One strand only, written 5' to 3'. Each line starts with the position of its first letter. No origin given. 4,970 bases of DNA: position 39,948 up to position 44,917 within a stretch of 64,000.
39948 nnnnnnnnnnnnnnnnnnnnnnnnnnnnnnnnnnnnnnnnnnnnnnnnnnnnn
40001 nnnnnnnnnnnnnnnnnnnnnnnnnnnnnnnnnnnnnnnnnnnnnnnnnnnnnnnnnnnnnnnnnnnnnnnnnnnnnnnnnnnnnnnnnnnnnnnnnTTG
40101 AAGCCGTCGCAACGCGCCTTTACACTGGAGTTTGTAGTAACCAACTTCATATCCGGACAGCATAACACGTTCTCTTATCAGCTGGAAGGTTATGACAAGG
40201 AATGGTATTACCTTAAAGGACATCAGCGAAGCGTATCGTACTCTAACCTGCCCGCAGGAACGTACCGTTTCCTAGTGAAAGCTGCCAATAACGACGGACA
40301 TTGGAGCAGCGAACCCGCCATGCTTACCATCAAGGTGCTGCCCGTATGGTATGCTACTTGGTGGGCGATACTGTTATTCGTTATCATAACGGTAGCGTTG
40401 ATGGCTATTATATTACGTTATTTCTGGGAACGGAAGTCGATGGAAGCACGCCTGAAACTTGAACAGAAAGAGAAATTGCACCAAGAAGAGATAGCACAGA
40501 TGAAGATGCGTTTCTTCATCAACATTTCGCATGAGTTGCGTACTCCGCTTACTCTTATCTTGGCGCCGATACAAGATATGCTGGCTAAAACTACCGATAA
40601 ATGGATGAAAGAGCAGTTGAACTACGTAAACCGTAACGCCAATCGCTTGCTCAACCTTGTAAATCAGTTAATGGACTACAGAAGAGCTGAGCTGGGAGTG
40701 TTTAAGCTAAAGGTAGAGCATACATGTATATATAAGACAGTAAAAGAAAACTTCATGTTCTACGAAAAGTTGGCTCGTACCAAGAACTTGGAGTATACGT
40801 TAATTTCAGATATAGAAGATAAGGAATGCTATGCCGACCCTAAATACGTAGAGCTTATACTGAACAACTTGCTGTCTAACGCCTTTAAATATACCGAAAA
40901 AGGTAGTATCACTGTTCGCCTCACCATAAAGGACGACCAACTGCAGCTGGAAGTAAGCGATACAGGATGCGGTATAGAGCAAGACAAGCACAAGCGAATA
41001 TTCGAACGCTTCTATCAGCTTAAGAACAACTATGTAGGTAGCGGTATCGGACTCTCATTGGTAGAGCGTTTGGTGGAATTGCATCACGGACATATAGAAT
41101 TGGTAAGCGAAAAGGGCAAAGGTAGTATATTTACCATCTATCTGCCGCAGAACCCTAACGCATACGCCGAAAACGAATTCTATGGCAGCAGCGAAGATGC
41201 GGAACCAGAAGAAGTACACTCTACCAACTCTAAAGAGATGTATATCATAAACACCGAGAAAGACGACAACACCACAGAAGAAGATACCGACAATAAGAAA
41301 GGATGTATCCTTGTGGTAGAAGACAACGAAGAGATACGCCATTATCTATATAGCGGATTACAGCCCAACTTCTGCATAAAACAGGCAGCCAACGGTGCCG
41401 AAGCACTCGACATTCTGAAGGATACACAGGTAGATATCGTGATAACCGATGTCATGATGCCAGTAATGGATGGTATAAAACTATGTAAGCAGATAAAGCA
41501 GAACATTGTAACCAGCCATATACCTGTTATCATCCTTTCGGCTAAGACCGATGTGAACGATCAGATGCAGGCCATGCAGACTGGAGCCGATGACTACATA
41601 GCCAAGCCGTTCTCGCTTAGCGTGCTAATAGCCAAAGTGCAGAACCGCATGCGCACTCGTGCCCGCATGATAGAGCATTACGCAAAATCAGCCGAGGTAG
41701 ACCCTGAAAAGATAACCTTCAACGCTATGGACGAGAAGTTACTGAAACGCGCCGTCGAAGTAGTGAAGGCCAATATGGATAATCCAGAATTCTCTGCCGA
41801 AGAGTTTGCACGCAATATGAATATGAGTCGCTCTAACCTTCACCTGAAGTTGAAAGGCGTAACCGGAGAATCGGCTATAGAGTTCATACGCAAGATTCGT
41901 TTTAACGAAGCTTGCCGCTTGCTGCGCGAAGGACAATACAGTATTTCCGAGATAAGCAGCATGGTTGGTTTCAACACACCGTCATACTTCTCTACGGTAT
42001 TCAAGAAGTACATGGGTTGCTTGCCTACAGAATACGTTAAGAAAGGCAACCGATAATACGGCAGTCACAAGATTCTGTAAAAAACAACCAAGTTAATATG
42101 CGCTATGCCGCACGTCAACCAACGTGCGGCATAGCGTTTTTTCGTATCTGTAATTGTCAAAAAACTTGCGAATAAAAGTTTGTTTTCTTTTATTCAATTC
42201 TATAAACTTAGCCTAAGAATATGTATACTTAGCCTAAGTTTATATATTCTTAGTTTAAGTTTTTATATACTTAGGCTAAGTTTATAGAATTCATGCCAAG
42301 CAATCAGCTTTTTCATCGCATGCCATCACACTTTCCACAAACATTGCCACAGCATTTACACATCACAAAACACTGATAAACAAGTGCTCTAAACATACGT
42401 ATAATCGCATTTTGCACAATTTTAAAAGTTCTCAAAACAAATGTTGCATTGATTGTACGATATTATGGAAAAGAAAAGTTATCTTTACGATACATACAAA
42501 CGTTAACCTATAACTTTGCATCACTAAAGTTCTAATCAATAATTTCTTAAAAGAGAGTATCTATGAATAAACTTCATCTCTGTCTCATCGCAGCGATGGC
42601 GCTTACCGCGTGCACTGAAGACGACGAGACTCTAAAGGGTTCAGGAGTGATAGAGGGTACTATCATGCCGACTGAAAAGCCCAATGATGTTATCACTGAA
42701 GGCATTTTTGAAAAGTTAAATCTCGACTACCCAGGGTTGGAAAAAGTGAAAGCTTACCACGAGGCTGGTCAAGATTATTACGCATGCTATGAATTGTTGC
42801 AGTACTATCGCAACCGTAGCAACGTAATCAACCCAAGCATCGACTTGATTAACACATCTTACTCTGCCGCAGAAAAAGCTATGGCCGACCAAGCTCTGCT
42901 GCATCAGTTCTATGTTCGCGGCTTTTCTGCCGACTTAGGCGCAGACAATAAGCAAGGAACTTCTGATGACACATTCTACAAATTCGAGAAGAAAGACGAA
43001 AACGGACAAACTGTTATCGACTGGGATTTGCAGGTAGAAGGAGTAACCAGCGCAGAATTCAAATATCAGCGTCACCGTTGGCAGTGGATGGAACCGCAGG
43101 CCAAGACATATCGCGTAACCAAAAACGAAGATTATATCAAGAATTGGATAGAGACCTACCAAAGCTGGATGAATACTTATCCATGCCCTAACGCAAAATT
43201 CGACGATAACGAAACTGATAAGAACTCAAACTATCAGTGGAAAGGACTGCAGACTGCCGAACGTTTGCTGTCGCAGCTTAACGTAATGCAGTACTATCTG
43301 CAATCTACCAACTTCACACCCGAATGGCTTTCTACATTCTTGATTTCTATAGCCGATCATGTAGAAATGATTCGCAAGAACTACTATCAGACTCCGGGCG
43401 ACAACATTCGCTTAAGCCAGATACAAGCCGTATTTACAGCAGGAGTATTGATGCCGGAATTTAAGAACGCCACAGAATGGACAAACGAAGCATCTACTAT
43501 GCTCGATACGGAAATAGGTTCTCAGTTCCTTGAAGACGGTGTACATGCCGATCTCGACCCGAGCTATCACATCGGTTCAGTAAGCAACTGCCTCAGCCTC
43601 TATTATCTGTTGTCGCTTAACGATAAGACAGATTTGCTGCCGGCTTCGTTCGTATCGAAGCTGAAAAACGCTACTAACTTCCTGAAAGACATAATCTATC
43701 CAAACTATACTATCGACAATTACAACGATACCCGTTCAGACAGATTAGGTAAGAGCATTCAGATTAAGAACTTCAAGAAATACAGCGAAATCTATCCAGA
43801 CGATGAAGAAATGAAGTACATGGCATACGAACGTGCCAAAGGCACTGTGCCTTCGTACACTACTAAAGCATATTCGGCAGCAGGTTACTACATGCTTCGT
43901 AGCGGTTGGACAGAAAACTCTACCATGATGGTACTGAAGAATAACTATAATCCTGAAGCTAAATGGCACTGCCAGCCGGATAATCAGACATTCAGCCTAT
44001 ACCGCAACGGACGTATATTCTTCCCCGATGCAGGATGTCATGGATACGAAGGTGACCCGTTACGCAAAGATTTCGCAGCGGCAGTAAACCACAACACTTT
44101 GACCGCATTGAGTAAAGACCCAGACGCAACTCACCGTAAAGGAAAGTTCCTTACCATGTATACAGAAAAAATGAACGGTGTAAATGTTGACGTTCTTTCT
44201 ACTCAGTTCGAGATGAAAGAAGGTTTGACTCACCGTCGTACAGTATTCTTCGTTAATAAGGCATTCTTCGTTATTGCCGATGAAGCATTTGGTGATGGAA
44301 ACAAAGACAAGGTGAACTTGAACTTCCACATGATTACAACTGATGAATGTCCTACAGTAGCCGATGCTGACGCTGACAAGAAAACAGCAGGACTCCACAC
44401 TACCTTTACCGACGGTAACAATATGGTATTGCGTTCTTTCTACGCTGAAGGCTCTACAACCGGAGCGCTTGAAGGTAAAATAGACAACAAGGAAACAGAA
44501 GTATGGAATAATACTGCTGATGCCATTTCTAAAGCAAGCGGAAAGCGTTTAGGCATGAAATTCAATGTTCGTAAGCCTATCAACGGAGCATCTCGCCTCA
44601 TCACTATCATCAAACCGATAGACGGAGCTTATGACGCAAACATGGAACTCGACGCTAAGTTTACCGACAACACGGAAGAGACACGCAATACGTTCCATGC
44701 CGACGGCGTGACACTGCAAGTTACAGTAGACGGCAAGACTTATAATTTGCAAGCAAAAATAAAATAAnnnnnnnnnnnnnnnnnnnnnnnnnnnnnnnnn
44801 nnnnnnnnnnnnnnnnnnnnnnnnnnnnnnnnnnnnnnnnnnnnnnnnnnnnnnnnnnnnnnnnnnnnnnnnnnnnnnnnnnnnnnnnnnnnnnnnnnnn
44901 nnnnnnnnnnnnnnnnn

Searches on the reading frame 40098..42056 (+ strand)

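Call 13: search_protein_families(library=pfam, proteins=[window:40098-42056:+])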
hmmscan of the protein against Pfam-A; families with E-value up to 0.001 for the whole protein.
window:40098-42056:+ (652 aa): 7 families
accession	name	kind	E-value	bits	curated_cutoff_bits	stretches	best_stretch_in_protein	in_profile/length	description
PF02518.31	HATPase_c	-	1.9e-29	102.8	26.4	1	247-352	2-110/111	Histidine kinase-, DNA gyrase B-, and HSP90-like ATPase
PF00072.30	Response_reg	-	4.2e-28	98.2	30.2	1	404-515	1-111/111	Response regulator receiver domain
PF12833.13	HTH_18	-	1e-20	74.3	33.6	1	571-648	2-79/80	Helix-turn-helix domain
PF07495.19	Y_Y_Y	-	4.5e-19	68.6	26.6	1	16-81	1-65/65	Y_Y_Y domain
PF00512.31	HisKA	-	8.2e-11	42.2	26.9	1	136-199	2-65/66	His Kinase A (phospho-acceptor) domain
PF00165.29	HTH_AraC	-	2.5e-08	34.3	26.6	1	614-647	9-41/42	Bacterial regulatory helix-turn-helix proteins, AraC family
PF13581.12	HATPase_c_2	-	8.3e-06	26.3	27.4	1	251-328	32-111/127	Histidine kinase-like ATPase domain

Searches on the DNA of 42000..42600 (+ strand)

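Call 10: search_rna_families(source=window, start=42000, end=42600, threshold=evalue, max_evalue=10)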
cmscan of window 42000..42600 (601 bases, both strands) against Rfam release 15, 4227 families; matches with E-value up to 10: 22.
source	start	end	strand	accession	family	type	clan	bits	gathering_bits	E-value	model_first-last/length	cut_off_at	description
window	42194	42293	+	RF03616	MIR1888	Gene; miRNA;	-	34.2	72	5.2e-05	1-101/101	no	MIR1888 microRNA precursor family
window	42199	42287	+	RF03923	mir-964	Gene; miRNA;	-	30.3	100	0.00047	1-90/90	no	mir-964 microRNA precursor family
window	42194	42291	-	RF03709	MIR1878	Gene; miRNA;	-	28.8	70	0.0023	1-100/100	no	MIR1878 microRNA precursor family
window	42199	42290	+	RF03601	MIR7993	Gene; miRNA;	-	27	100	0.011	1-138/138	no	MIR7993 microRNA precursor family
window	42195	42292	+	RF04205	MIR2606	Gene; miRNA;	-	26.7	139.7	0.1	1-165/165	no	MIR2606 microRNA precursor family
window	42086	42234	+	RF00433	Hsp90_CRE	Cis-reg; thermoregulator;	-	24.2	50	0.036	1-152/152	no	Hsp90 cis-regulatory element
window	42204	42281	-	RF04154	mir-1277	Gene; miRNA;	-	24.2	81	0.047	1-78/78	no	mir-1277 microRNA precursor family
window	42103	42175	-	RF01416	NrrF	Gene; antisense;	-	24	60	0.015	1-160/160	no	NrrF RNA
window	42343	42414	-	RF03875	MIR5272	Gene; miRNA;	-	21.9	64.5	1.6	1-74/74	no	MIR5272 microRNA precursor family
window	42096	42189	-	RF02397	sau-5971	Gene; sRNA;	-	21.4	90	0.24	1-96/96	no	Staphylococcus sRNA sau-5971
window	42382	42470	+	RF02698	Avalong_thermometer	Cis-reg; thermoregulator;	-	21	154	0.13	1-131/131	no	Avalong 5' UTR thermometer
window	42154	42224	-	RF03040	PGK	Cis-reg;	-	21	50.8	8.1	1-92/92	no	PGK RNA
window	42203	42263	-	RF04205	MIR2606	Gene; miRNA;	-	20.6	139.7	2.1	1-165/165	no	MIR2606 microRNA precursor family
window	42224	42285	+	RF03814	mir-2797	Gene; miRNA;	-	20.5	74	0.48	1-77/77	no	mir-2797 microRNA precursor family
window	42269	42291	+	RF01113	BMV3_UPD-PK3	Cis-reg;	-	19.7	36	2.7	1-23/23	no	Pseudoknot of upstream pseudoknot domain (UPD) of the 3'UTR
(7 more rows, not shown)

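Call 65: search_dna_similar(query=window:42150-42335:+, collection=plasmids, mode=distant, max_evalue=0.001, max_rows=15)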
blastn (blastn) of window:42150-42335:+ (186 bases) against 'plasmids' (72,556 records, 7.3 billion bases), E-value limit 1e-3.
No match.

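Call 66: search_dna_similar(query=window:42150-42335:+, collection=phages, mode=distant, max_evalue=0.001, max_rows=15)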
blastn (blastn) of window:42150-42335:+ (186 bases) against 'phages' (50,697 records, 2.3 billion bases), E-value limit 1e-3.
No match.

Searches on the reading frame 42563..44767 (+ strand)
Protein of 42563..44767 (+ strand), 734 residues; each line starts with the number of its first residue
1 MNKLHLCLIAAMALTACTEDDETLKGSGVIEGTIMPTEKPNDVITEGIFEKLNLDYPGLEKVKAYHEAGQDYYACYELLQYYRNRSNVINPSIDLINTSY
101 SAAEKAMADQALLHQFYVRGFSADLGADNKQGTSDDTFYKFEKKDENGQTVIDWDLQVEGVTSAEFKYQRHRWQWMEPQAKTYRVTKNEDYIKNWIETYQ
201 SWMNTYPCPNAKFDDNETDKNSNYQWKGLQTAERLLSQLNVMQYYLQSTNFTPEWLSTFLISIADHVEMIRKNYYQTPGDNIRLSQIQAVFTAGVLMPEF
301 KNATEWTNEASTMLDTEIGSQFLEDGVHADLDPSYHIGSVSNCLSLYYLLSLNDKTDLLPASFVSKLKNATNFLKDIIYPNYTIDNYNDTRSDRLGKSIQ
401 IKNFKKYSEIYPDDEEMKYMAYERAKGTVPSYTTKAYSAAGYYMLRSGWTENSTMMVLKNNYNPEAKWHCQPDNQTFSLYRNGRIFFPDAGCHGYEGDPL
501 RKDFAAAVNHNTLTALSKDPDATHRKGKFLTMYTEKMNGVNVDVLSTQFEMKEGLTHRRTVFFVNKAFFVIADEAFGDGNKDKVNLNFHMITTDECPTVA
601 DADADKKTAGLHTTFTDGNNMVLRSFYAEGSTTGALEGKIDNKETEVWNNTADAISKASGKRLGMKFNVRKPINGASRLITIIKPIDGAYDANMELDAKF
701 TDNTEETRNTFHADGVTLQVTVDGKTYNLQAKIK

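Call 13: search_protein_families(library=pfam, proteins=[window:42563-44767:+])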
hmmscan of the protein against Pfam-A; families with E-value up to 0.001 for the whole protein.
window:42563-44767:+ (734 aa): 2 families
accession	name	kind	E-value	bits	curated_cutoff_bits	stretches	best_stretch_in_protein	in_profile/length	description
PF16889.11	Hepar_II_III_N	-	3.5e-120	401.9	22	1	48-419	1-340/340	Heparinase II/III N-terminus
PF07940.18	Hepar_II_III_C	-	1.7e-20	74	24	1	434-628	6-197/237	Heparinase II/III-like, C-terminal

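Call 16: find_encoding_contigs(protein=window:42563-44767:+, flank=3000, max_places=10)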
Protein window:42563-44767:+ (734 aa): 8 contigs read that carry it; 7 places shown.
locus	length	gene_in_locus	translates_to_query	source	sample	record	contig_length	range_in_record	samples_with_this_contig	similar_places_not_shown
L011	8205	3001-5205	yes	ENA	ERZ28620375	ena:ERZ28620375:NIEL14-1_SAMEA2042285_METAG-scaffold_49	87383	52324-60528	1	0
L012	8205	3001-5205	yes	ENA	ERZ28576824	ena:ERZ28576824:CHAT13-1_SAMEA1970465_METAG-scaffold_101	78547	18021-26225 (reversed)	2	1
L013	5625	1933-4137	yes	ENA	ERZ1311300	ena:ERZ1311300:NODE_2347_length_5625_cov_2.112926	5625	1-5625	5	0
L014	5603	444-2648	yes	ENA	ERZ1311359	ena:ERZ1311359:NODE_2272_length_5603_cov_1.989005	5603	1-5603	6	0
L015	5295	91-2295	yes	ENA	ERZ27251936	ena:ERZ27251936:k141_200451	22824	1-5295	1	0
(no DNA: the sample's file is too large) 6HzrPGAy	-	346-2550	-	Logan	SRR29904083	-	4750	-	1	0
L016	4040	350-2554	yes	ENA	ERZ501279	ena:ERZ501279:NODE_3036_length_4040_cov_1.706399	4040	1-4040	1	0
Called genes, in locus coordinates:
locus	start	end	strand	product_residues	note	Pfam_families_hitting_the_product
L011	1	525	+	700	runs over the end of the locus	PF07494:Reg_prop (faint), PF08450:SGL (faint), PF13570:Beta-prop_ACSF4 (faint), PF23409:Beta-prop_EML (faint), PF23748:Beta-prop_LRRK2 (faint), PF24807:WD40_CDC20-Fz (faint), PF16755:Beta-prop_NUP159_NUP214 (faint)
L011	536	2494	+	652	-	PF07495:Y_Y_Y, PF00512:HisKA, PF13581:HATPase_c_2 (weak), PF02518:HATPase_c, PF00072:Response_reg, PF12833:HTH_18, PF00165:HTH_AraC (weak)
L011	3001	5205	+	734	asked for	PF16889:Hepar_II_III_N, PF07940:Hepar_II_III_C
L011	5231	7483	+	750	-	PF16319:Ig_BT4661_1st, PF18957:RibLong (faint), PF00028:Cadherin (faint)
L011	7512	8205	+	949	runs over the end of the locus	PF13620:CarboxypepD_reg, PF13715:CarbopepD_reg_2, PF07715:Plug, PF00593:TonB_dep_Rec_b-barrel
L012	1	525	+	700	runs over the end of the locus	PF07494:Reg_prop (faint), PF08450:SGL (faint), PF24807:WD40_CDC20-Fz (faint), PF13570:Beta-prop_ACSF4 (faint), PF23409:Beta-prop_EML (faint), PF23748:Beta-prop_LRRK2 (faint), PF16755:Beta-prop_NUP159_NUP214 (faint)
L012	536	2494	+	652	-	PF07495:Y_Y_Y, PF00512:HisKA, PF13581:HATPase_c_2 (weak), PF02518:HATPase_c, PF00072:Response_reg, PF12833:HTH_18, PF00165:HTH_AraC (weak)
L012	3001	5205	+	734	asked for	PF16889:Hepar_II_III_N, PF07940:Hepar_II_III_C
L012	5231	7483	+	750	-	PF16319:Ig_BT4661_1st, PF18957:RibLong (faint), PF00028:Cadherin (faint)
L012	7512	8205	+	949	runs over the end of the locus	PF13620:CarboxypepD_reg, PF13715:CarbopepD_reg_2, PF07715:Plug, PF00593:TonB_dep_Rec_b-barrel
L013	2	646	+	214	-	?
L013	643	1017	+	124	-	PF02311:AraC_binding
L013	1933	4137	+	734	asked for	PF16889:Hepar_II_III_N, PF07940:Hepar_II_III_C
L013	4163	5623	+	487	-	?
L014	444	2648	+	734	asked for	PF16889:Hepar_II_III_N, PF07940:Hepar_II_III_C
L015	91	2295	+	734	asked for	PF16889:Hepar_II_III_N, PF07940:Hepar_II_III_C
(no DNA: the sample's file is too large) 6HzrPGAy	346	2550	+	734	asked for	PF16889:Hepar_II_III_N, PF07940:Hepar_II_III_C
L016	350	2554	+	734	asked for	PF16889:Hepar_II_III_N, PF07940:Hepar_II_III_C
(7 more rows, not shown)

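Call 29: find_homologous_proteins(query=window:42563-44767:+, max_evalue=1e-100)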
Query window:42563-44767:+ (734 aa): 430 proteins with E <= 1e-100 among 5303 candidates; the best 120 are listed.
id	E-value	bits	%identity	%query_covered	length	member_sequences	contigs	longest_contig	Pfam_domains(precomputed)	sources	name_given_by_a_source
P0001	0.0e+0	1684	99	100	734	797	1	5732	PF16889.12,PF07940.19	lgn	-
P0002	0.0e+0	1503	87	100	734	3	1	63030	PF16889.12,PF07940.19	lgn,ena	-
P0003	0.0e+0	1285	75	99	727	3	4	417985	PF16889.12,PF07940.19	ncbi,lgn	-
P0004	0.0e+0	1245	72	100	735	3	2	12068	PF16889.12,PF07940.19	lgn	-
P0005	3.3e-223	761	51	99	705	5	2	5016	PF16889.12,PF07940.19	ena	-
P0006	1.8e-221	756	49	99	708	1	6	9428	PF16889.12,PF07940.19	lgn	-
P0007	1.6e-219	749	48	99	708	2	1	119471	PF16889.12,PF07940.19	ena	-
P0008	2.6e-217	742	48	99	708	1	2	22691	PF16889.12,PF07940.19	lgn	-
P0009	6.6e-217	741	48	99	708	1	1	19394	PF16889.12,PF07940.19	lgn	-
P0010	6.8e-217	741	48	99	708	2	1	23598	PF16889.12,PF07940.19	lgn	-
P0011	8.5e-217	740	48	99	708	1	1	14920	PF16889.12,PF07940.19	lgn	-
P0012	9.4e-217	740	48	99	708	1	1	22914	PF16889.12,PF07940.19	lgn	-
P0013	1.1e-216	740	48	99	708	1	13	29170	PF16889.12,PF07940.19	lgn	-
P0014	1.2e-216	740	48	99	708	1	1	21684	PF16889.12,PF07940.19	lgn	-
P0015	2.7e-216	739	48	99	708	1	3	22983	PF16889.12,PF07940.19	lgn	-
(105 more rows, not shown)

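Call 30: find_encoding_contigs(protein=P0002, flank=4000, max_places=3)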
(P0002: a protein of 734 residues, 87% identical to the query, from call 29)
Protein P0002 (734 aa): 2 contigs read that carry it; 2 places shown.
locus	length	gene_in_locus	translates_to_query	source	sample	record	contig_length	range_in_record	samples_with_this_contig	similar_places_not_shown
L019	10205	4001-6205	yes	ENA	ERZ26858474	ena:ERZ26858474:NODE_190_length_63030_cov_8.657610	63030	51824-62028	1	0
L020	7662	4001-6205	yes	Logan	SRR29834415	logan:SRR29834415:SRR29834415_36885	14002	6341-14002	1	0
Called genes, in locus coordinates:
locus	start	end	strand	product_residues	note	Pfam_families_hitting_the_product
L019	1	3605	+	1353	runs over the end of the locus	PF07494:Reg_prop (faint), PF08450:SGL (faint), PF07495:Y_Y_Y, PF00512:HisKA, PF02518:HATPase_c, PF00072:Response_reg, PF00165:HTH_AraC (weak), PF12833:HTH_18, +4 more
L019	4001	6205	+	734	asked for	PF16889:Hepar_II_III_N, PF07940:Hepar_II_III_C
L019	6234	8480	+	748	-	PF16319:Ig_BT4661_1st, PF18957:RibLong (faint), PF00028:Cadherin (faint)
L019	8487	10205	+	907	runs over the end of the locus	?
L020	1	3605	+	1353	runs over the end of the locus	PF07494:Reg_prop (faint), PF08450:SGL (faint), PF07495:Y_Y_Y, PF00512:HisKA, PF02518:HATPase_c, PF00072:Response_reg, PF00165:HTH_AraC (weak), PF12833:HTH_18, +4 more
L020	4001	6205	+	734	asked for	PF16889:Hepar_II_III_N, PF07940:Hepar_II_III_C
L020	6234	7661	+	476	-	?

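Call 31: find_encoding_contigs(protein=P0003, flank=4000, max_places=3)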
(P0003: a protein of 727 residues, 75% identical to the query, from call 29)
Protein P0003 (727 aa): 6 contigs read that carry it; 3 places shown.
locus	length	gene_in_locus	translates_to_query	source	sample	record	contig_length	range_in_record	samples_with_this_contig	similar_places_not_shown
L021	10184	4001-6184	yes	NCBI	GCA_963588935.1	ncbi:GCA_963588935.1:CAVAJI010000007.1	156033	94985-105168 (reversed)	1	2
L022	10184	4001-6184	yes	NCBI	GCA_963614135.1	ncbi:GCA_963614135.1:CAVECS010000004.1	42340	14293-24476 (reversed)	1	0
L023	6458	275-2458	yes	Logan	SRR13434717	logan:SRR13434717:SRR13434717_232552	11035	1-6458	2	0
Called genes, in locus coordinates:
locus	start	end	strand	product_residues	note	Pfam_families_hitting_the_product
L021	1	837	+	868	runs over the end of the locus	PF01841:Transglut_core, PF02369:Big_1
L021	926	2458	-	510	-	-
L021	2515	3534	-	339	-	PF20200:DUF6562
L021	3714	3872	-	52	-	-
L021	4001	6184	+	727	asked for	PF16889:Hepar_II_III_N, PF07940:Hepar_II_III_C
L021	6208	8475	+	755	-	PF16319:Ig_BT4661_1st, PF18957:RibLong (faint), PF00028:Cadherin (faint)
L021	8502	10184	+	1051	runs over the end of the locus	PF13620:CarboxypepD_reg, PF13715:CarbopepD_reg_2, PF07715:Plug, PF00593:TonB_dep_Rec_b-barrel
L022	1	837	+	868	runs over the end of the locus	PF01841:Transglut_core, PF02369:Big_1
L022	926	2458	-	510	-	-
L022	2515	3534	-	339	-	PF20200:DUF6562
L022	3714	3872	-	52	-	-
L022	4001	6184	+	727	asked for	PF16889:Hepar_II_III_N, PF07940:Hepar_II_III_C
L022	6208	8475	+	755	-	PF16319:Ig_BT4661_1st, PF18957:RibLong (faint), PF00028:Cadherin (faint)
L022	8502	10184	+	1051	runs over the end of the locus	PF13620:CarboxypepD_reg, PF13715:CarbopepD_reg_2, PF07715:Plug, PF00593:TonB_dep_Rec_b-barrel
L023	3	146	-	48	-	?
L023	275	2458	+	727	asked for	PF16889:Hepar_II_III_N, PF07940:Hepar_II_III_C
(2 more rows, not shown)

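Call 32: find_encoding_contigs(protein=P0004, flank=4000, max_places=3)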
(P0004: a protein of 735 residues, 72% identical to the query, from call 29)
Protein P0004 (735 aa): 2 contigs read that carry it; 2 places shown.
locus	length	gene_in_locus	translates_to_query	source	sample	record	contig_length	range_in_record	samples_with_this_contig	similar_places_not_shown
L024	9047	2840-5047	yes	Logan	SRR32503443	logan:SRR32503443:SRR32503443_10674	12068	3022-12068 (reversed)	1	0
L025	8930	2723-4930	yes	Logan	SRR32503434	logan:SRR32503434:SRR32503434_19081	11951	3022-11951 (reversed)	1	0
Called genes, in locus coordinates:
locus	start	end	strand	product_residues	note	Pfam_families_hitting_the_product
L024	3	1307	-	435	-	?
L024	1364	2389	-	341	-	PF20200:DUF6562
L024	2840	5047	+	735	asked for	PF16889:Hepar_II_III_N, PF07940:Hepar_II_III_C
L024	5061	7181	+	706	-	PF16319:Ig_BT4661_1st, PF18957:RibLong (faint)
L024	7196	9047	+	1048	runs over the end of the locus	PF13620:CarboxypepD_reg, PF13715:CarbopepD_reg_2, PF07715:Plug, PF00593:TonB_dep_Rec_b-barrel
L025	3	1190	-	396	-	?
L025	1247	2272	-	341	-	PF20200:DUF6562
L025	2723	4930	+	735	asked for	PF16889:Hepar_II_III_N, PF07940:Hepar_II_III_C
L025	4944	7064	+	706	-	PF16319:Ig_BT4661_1st, PF18957:RibLong (faint)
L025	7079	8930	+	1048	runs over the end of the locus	PF13620:CarboxypepD_reg, PF13715:CarbopepD_reg_2, PF07715:Plug, PF00593:TonB_dep_Rec_b-barrel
